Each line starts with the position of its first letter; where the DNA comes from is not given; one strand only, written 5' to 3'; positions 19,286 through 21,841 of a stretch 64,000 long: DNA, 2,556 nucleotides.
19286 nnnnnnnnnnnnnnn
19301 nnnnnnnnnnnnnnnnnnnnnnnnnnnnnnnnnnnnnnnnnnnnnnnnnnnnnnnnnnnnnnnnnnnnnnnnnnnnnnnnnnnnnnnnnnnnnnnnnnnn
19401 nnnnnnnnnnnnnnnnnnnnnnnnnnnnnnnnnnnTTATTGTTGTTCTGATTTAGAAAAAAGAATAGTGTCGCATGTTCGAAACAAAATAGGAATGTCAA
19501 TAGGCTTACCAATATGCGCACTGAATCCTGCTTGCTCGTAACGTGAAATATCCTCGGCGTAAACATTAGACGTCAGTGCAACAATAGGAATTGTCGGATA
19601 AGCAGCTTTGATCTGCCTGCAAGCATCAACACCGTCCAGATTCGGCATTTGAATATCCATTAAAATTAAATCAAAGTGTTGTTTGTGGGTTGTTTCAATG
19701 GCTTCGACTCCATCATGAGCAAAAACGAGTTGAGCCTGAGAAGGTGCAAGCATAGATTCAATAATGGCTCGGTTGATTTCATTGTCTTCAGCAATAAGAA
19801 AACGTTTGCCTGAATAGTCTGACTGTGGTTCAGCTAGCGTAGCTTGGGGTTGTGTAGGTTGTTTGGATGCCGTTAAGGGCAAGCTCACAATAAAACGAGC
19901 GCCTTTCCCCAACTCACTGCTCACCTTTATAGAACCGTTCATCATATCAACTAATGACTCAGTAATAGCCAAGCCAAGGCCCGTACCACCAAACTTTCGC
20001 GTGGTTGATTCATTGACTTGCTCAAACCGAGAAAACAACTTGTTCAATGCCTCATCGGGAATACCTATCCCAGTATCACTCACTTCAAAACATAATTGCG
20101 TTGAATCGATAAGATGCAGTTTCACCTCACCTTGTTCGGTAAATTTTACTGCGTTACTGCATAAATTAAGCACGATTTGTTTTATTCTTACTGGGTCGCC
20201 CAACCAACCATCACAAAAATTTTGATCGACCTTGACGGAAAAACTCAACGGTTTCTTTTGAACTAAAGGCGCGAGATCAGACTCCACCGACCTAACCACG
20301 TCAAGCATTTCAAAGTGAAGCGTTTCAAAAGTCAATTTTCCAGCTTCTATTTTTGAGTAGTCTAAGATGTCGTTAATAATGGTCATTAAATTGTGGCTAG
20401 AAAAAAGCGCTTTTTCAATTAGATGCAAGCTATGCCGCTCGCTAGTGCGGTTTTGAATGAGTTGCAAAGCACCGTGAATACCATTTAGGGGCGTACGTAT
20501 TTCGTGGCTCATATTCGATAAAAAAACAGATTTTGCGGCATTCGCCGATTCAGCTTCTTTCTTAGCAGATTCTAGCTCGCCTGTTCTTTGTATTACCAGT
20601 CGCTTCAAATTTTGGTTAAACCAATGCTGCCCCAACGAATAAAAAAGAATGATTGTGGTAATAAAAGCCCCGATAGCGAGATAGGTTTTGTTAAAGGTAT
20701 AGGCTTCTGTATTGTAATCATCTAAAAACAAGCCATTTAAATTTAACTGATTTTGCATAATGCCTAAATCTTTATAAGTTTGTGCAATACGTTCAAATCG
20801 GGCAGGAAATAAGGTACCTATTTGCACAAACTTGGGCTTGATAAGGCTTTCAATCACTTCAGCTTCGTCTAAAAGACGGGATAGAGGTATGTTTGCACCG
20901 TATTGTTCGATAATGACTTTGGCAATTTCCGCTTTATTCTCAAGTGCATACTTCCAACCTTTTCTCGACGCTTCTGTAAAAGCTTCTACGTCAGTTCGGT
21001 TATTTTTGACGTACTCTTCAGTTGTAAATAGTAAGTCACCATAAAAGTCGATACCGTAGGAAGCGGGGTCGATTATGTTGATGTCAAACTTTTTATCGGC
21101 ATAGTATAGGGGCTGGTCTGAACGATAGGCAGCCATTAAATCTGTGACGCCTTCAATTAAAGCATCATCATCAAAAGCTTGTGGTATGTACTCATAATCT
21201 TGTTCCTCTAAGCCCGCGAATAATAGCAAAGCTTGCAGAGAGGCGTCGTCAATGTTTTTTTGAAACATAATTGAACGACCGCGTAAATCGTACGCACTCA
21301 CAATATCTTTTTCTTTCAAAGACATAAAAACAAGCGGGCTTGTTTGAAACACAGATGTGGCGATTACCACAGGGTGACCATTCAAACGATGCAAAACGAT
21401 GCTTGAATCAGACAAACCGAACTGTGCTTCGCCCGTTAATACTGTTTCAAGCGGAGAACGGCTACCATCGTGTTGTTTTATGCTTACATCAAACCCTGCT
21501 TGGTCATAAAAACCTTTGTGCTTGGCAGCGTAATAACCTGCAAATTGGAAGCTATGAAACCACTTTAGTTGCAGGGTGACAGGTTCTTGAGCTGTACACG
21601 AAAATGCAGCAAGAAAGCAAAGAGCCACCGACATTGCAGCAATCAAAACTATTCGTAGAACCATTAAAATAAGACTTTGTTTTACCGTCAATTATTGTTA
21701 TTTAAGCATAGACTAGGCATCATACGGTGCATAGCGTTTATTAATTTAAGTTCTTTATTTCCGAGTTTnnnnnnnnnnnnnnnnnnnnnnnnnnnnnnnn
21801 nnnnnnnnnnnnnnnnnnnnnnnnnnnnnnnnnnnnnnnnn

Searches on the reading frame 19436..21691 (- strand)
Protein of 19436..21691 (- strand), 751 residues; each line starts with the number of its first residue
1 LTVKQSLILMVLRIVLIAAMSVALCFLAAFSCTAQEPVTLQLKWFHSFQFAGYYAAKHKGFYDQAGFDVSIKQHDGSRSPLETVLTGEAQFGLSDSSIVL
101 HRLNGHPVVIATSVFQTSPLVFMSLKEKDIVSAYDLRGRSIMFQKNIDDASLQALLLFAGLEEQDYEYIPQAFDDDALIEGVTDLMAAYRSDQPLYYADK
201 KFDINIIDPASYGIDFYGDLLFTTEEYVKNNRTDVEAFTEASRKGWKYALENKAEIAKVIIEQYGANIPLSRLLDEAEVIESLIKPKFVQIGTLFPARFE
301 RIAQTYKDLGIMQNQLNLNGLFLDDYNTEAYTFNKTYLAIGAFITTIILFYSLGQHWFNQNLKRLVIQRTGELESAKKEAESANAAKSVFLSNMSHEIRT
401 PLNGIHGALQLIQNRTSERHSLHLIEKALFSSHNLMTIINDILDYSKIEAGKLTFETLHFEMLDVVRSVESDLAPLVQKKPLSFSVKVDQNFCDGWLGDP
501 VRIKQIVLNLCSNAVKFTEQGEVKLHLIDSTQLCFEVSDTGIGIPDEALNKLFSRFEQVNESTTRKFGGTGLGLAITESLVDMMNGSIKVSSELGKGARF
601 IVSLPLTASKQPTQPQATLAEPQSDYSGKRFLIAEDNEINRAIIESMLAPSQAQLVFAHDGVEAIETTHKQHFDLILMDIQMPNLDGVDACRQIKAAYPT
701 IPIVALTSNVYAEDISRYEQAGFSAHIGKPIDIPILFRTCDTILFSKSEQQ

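Call 12: search_protein_families(library=pfam, proteins=[window:19436-21691:-])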
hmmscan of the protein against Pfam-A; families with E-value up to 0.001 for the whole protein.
window:19436-21691:- (751 aa): 5 families
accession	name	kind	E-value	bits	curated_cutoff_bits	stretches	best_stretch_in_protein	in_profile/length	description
PF09084.16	NMT1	-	4e-46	158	20.5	1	48-254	2-214/216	NMT1/THI5 like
PF02518.31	HATPase_c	-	2.4e-30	105.7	26.4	1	498-607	1-110/111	Histidine kinase-, DNA gyrase B-, and HSP90-like ATPase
PF00072.30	Response_reg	-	1.4e-23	83.6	30.2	1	632-734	2-104/111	Response regulator receiver domain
PF00512.31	HisKA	-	2.3e-16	60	26.9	1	387-451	2-66/66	His Kinase A (phospho-acceptor) domain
PF13581.12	HATPase_c_2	-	8.7e-05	23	27.4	1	510-584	39-112/127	Histidine kinase-like ATPase domain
